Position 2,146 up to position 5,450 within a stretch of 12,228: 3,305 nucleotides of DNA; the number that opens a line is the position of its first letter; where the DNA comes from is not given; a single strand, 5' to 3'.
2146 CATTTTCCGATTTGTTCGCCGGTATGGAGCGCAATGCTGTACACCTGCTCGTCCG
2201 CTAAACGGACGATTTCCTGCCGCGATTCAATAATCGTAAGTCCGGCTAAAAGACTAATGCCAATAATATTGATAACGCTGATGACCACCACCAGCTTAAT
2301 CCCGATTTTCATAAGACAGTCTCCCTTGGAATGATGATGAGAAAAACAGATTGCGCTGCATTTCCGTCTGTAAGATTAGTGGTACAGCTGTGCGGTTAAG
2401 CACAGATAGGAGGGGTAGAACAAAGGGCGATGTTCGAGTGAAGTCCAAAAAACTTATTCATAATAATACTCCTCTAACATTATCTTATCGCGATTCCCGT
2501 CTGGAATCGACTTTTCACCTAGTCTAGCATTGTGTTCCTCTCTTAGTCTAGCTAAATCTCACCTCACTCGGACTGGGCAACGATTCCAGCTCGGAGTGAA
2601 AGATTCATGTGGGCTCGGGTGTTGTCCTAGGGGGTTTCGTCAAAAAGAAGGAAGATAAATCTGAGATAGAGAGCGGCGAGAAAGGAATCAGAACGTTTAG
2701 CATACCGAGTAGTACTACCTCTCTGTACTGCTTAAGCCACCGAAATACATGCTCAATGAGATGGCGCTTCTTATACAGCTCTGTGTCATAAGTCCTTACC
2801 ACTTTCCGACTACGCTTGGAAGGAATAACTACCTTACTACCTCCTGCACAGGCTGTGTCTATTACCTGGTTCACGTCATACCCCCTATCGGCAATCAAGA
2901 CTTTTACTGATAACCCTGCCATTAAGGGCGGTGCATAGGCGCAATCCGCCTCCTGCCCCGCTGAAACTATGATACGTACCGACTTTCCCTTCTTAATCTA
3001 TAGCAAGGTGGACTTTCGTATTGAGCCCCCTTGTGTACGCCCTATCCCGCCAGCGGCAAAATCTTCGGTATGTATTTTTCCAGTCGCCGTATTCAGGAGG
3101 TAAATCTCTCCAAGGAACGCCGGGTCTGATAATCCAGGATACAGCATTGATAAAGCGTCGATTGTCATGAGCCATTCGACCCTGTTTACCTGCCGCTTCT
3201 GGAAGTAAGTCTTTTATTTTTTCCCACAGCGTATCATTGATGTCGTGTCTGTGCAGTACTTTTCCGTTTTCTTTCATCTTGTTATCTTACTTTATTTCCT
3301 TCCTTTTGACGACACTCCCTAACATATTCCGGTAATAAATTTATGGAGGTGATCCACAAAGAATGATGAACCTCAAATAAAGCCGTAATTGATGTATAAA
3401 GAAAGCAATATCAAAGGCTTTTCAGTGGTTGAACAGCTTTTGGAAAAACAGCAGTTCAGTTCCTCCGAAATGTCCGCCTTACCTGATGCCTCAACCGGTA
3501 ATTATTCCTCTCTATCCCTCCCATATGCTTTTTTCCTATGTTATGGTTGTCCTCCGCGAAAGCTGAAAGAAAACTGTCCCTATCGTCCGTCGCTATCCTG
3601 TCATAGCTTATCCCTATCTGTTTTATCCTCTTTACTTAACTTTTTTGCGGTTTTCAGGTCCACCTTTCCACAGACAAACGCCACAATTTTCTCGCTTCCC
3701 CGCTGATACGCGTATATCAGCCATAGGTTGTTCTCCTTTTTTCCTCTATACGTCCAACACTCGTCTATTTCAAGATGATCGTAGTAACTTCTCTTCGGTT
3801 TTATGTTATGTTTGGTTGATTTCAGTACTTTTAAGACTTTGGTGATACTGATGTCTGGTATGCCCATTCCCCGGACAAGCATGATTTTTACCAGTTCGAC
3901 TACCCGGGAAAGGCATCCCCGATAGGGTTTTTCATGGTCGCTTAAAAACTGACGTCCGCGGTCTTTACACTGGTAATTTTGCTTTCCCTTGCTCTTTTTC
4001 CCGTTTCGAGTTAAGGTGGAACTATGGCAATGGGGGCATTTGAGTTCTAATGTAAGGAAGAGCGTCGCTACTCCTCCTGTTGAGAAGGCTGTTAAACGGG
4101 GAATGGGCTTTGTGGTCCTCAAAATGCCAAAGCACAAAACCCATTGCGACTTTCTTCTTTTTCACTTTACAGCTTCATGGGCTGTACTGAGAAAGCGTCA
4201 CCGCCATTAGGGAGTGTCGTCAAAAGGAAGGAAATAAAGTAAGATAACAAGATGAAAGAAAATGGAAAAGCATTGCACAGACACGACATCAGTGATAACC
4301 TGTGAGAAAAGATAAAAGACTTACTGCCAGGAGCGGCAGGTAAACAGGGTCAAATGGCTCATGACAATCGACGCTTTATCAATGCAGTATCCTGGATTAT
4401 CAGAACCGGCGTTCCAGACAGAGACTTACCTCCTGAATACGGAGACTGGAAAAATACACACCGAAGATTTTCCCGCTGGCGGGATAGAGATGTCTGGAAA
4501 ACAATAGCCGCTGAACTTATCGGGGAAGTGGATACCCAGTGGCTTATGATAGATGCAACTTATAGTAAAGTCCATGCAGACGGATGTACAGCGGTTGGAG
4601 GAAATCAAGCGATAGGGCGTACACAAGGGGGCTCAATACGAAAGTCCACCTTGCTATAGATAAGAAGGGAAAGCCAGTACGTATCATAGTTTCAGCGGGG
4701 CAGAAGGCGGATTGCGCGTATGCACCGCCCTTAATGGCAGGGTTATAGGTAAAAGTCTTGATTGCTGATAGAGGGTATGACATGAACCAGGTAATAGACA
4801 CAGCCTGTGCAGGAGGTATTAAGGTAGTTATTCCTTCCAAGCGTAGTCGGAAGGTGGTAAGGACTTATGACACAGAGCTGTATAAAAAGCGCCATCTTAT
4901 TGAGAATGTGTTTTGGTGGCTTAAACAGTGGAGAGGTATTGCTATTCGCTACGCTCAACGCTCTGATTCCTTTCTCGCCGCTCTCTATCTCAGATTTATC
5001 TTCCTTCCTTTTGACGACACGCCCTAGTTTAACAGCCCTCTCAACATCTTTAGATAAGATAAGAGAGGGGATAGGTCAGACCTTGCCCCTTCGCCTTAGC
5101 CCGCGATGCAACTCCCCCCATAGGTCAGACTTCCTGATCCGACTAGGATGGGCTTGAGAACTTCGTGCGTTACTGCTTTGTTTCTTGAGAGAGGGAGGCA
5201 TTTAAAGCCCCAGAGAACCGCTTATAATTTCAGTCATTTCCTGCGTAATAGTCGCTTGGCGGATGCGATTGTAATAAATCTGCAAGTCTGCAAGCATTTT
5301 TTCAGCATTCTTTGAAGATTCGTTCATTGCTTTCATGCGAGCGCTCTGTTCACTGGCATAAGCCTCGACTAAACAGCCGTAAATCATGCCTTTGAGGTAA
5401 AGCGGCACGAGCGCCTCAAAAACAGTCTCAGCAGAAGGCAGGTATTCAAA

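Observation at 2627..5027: IS graveyard: inverted, diverged, dead IS5-family copies sandwiching a frameshifted IS1-family element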

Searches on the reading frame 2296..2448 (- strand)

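Call 18: search_protein_families(library=pfam, proteins=[window:2296-2448:-], max_evalue=0.1)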
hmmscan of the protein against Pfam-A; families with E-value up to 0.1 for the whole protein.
window:2296-2448:- (50 aa): 1 family
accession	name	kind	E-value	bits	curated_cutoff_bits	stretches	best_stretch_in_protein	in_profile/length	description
PF16949.11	ABC_tran_2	-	0.075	12.3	25.7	1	4-44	341-381/542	Putative ATP-binding cassette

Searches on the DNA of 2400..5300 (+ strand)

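Call 5: search_dna_similar(query=window:2400-5300:+, collection=plasmids, mode=near)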
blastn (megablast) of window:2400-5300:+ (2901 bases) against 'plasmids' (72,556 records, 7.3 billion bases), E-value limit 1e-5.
No match.
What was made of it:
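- Tried and rejected: Megablast of 2400-5300 against plasmids found nothing (call 5).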
